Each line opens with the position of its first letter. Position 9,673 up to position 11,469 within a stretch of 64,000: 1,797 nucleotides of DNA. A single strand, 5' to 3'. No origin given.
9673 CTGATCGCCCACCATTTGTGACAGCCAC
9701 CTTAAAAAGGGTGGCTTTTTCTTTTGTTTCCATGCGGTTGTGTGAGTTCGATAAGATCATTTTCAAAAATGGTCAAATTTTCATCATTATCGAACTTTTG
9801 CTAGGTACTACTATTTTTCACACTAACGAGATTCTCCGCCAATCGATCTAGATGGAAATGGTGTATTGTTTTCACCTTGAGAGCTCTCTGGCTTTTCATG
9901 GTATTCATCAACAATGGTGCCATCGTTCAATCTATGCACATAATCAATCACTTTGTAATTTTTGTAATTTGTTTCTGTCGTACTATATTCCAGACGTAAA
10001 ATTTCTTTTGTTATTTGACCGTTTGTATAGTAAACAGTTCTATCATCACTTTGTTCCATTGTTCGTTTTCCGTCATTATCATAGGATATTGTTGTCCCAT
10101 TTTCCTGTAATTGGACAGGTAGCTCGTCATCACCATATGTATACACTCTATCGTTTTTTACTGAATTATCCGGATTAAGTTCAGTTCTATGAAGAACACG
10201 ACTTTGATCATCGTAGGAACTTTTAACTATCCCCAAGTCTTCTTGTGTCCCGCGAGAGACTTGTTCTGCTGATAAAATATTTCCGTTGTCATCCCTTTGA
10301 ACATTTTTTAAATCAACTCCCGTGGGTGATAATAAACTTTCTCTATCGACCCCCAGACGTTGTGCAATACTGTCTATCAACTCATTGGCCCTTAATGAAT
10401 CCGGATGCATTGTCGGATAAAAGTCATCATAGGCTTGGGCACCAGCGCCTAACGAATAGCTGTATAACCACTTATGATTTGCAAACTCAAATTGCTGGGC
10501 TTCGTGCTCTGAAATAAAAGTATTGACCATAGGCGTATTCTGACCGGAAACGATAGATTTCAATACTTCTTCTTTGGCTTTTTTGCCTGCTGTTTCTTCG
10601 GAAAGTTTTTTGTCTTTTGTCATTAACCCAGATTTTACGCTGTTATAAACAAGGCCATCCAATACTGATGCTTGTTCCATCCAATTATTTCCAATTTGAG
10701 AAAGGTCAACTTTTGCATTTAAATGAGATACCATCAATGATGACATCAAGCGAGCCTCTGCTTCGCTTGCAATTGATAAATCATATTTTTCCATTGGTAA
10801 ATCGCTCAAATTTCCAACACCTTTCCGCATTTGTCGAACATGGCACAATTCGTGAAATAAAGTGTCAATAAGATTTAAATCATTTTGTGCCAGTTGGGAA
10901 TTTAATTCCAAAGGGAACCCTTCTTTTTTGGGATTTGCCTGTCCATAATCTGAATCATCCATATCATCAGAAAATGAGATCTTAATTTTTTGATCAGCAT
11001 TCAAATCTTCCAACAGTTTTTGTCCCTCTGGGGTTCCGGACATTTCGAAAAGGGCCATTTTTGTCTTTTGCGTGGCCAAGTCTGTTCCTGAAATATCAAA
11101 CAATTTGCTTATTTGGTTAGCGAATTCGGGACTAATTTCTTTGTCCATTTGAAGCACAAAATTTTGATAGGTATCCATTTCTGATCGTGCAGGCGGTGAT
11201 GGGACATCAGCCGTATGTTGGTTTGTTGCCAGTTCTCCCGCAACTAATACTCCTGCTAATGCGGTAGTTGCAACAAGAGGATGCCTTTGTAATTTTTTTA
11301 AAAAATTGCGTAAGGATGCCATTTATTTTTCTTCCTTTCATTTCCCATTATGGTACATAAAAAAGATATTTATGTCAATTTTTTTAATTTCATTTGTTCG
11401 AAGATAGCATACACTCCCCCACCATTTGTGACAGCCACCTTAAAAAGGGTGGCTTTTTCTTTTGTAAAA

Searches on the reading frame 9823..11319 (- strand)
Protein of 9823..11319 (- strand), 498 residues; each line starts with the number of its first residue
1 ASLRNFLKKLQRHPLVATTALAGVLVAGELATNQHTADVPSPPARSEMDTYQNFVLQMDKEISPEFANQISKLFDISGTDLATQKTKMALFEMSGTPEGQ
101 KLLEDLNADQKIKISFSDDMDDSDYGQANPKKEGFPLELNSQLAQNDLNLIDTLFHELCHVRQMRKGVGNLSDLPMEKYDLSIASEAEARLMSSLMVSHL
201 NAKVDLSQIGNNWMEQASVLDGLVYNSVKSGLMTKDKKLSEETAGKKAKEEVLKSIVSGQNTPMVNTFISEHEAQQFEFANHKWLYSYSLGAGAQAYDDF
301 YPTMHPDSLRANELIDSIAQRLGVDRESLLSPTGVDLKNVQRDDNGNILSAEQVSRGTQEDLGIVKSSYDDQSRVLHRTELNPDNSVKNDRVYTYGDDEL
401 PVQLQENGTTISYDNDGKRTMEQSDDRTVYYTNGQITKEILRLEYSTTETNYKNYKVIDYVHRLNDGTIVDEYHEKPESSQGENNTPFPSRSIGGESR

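Call 21: search_protein_families(library=ncbifam, proteins=[window:9823-11319:-], max_evalue=0.00001)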
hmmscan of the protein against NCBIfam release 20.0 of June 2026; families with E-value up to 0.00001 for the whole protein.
window:9823-11319:- (498 aa): 0 families

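Call 74: search_protein_families(library=pfam, proteins=[window:9823-11319:-], max_evalue=0.001)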
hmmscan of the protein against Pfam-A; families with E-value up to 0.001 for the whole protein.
window:9823-11319:- (498 aa): 3 families
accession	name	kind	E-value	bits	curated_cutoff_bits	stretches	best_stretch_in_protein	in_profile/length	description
PF20573.4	DUF6782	-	5.4e-08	32.8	27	1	78-203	23-144/241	Putative metallopeptidase family (DUF6782)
PF14891.12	Peptidase_M91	-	0.00022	22.1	25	1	75-168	6-110/176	Effector protein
PF10263.15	SprT-like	-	0.00069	19.9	25.6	0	108-161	17-72/108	SprT-like family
